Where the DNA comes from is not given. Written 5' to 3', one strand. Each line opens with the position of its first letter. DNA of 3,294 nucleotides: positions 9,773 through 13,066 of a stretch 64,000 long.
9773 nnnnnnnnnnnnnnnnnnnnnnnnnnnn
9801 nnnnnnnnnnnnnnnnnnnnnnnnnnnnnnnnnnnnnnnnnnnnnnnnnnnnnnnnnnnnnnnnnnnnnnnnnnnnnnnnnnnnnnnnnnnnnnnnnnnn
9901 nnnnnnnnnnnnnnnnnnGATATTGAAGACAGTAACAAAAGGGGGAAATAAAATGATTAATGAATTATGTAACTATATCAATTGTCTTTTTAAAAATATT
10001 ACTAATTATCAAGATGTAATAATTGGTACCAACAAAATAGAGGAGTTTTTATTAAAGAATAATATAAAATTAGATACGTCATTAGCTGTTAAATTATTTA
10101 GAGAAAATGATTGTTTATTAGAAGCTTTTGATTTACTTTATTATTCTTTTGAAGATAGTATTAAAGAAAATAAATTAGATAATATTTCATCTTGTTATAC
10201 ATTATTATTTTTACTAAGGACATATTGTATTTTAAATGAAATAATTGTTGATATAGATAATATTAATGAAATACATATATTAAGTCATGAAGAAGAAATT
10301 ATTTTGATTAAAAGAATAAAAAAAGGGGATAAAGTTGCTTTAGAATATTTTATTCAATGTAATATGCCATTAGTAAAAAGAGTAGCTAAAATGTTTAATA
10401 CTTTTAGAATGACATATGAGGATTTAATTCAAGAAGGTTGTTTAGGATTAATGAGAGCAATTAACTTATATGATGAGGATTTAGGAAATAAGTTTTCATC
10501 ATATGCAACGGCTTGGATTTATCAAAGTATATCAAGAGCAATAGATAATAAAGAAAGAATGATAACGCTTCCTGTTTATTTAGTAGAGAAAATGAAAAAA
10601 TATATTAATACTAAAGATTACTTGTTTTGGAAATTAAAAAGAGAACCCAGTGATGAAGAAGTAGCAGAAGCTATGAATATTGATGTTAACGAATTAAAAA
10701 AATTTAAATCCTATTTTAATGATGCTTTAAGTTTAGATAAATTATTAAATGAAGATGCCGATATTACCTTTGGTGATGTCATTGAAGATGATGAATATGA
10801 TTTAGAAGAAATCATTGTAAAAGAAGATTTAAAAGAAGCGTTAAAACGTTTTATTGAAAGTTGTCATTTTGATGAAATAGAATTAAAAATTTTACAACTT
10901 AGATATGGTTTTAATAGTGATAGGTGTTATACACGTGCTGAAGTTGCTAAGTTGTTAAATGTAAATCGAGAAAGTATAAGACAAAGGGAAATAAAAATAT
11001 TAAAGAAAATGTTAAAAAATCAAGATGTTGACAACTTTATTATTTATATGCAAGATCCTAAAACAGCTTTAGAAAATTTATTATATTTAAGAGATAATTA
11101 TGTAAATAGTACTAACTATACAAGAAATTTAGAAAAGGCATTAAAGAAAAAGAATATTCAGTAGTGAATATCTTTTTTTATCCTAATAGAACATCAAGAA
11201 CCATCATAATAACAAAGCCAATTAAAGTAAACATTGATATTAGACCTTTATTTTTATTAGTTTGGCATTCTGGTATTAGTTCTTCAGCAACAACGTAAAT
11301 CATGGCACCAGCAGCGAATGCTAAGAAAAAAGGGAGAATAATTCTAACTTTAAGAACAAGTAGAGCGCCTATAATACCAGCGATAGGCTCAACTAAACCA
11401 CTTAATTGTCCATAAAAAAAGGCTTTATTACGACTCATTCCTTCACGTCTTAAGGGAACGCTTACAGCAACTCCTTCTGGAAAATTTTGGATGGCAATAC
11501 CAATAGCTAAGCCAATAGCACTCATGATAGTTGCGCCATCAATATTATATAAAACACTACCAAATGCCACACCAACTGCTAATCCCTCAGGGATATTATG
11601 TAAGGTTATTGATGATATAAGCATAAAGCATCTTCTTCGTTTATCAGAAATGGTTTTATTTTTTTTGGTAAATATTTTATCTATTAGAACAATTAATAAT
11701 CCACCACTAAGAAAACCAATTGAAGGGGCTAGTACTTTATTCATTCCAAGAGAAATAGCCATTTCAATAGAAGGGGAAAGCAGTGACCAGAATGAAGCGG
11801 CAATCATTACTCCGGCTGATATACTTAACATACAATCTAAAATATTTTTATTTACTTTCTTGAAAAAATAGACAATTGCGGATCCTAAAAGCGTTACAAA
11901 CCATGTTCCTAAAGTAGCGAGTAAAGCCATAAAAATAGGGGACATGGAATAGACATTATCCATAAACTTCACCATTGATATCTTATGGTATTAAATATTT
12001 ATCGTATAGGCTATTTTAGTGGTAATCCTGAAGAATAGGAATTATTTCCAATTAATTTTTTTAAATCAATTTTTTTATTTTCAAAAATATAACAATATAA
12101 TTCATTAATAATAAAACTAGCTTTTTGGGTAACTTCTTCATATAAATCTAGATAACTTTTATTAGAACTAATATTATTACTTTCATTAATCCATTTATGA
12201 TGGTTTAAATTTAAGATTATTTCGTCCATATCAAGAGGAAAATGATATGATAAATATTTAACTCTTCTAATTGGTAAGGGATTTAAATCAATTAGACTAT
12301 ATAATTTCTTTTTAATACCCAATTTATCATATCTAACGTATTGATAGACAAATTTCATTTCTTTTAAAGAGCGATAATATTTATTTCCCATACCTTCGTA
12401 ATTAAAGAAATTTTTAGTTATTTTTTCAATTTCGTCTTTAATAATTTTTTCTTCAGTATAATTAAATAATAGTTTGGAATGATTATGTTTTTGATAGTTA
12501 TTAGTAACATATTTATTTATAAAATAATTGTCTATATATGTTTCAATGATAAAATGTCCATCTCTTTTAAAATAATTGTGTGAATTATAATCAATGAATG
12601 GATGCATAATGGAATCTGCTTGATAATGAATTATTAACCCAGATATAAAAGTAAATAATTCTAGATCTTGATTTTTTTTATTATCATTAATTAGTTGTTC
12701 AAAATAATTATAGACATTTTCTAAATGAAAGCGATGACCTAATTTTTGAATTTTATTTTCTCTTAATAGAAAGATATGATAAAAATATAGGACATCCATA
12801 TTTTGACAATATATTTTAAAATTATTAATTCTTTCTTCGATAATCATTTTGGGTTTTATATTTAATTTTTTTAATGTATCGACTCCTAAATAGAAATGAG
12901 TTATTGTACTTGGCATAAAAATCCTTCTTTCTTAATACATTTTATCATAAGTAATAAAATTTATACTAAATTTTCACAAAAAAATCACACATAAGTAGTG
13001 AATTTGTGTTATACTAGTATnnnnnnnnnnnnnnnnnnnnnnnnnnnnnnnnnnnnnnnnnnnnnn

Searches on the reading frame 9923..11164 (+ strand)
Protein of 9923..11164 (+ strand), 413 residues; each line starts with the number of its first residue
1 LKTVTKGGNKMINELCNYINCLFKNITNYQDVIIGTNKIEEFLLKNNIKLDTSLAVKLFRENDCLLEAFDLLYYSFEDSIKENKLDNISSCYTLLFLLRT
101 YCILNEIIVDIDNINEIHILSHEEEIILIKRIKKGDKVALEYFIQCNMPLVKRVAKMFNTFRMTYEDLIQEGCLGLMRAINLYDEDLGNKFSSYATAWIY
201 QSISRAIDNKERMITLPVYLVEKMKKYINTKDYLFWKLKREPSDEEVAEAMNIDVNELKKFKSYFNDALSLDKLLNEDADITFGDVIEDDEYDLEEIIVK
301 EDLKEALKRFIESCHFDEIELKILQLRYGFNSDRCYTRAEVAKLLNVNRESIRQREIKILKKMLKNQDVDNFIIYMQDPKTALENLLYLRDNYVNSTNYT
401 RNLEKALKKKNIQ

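Call 18: search_protein_families(library=pfam, proteins=[window:9923-11164:+], max_evalue=0.00001)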
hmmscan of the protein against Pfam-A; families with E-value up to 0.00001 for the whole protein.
window:9923-11164:+ (413 aa): 3 families
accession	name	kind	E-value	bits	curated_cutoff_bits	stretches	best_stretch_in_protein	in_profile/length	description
PF04542.20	Sigma70_r2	-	4.3e-14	52.5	24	1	144-211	2-69/71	Sigma-70 region 2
PF04539.22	Sigma70_r3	-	6.8e-13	49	25.3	1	222-293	1-72/78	Sigma-70 region 3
PF04545.22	Sigma70_r4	-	1.9e-07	30.9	24.1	1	317-363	6-48/50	Sigma-70, region 4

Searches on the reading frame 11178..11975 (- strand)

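Call 58: search_protein_families(library=pfam, proteins=[window:11178-11975:-], max_evalue=0.0001)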
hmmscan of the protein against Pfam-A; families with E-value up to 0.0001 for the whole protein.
window:11178-11975:- (265 aa): 1 family
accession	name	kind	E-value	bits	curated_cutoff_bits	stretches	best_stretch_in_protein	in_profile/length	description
PF02535.28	Zip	-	5.6e-30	105.1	35.1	2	108-260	170-322/323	ZIP Zinc transporter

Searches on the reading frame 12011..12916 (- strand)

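Call 58: search_protein_families(library=pfam, proteins=[window:12011-12916:-], max_evalue=0.0001)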
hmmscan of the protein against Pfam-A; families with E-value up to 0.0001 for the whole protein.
window:12011-12916:- (301 aa): 1 family
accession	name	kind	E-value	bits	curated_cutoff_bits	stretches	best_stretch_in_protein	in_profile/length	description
PF00882.24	Zn_dep_PLPC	-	2.4e-11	44.3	26.8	1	6-153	1-141/167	Zinc dependent phospholipase C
